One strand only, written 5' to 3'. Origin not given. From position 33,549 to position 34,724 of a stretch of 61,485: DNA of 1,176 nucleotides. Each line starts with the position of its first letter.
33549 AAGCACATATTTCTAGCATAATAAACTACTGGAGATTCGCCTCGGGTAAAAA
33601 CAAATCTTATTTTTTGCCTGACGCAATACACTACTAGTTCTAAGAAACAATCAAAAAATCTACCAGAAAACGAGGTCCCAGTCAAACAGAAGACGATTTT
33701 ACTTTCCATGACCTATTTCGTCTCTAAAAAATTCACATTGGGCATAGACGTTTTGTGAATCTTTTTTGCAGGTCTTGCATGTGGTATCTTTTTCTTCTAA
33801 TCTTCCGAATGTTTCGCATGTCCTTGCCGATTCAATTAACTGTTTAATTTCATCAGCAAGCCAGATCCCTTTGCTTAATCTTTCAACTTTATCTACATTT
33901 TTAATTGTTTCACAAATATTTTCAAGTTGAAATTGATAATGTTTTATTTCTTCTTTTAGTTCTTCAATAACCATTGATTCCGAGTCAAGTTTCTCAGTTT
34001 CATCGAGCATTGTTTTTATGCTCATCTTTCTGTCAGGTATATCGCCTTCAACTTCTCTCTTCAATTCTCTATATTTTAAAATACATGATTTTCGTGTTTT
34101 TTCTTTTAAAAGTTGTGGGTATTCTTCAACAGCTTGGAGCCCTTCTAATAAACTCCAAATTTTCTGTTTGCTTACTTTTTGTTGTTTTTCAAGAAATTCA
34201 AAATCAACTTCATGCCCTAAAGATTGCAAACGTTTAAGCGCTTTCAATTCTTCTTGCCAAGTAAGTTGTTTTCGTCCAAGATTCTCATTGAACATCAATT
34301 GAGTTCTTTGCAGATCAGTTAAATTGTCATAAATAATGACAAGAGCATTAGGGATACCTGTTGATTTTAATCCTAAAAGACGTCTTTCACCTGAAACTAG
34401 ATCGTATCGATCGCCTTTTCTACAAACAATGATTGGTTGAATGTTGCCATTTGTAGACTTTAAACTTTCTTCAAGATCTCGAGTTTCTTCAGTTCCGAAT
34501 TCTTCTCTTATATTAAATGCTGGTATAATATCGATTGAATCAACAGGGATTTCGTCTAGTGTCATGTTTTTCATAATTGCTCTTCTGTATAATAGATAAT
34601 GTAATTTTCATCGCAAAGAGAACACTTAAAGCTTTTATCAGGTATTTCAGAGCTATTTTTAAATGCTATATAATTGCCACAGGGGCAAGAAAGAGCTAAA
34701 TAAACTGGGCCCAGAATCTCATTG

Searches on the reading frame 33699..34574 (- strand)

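Call 76: search_protein_families(library=phrogs, proteins=[window:33699-34574:-], max_evalue=0.001)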
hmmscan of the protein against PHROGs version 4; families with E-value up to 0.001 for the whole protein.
window:33699-34574:- (291 aa): 10 families
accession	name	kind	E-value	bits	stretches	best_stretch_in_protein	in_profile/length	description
phrog_3264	-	DNA, RNA and nucleotide metabolism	2.6e-19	71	1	5-223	48-264/337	ParB-like partition protein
phrog_4715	-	DNA, RNA and nucleotide metabolism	1.6e-14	54.3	1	3-119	144-258/630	ParB-like partition protein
phrog_1033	-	DNA, RNA and nucleotide metabolism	1.9e-12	48.6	1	2-210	29-218/334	ParB-like partition protein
phrog_6218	-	DNA, RNA and nucleotide metabolism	1.3e-11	45.3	1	20-123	18-121/506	ParB-like partition protein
phrog_17439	-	unknown function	4.6e-08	33.8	1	40-230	48-226/240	-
phrog_940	-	DNA, RNA and nucleotide metabolism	9.3e-08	32.7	1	27-139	25-136/388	nuclease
phrog_620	-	DNA, RNA and nucleotide metabolism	1.6e-06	29.3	1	2-219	5-208/217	ParB-like partition protein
phrog_498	-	other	1.8e-06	27.8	1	3-114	32-139/633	DNA methyltransferase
phrog_8071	-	DNA, RNA and nucleotide metabolism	6.6e-06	26.6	1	1-109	2-104/389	ParB-like partition protein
phrog_12047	-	DNA, RNA and nucleotide metabolism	2.1e-05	25.2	1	21-118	13-104/301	ParB-like partition nuclease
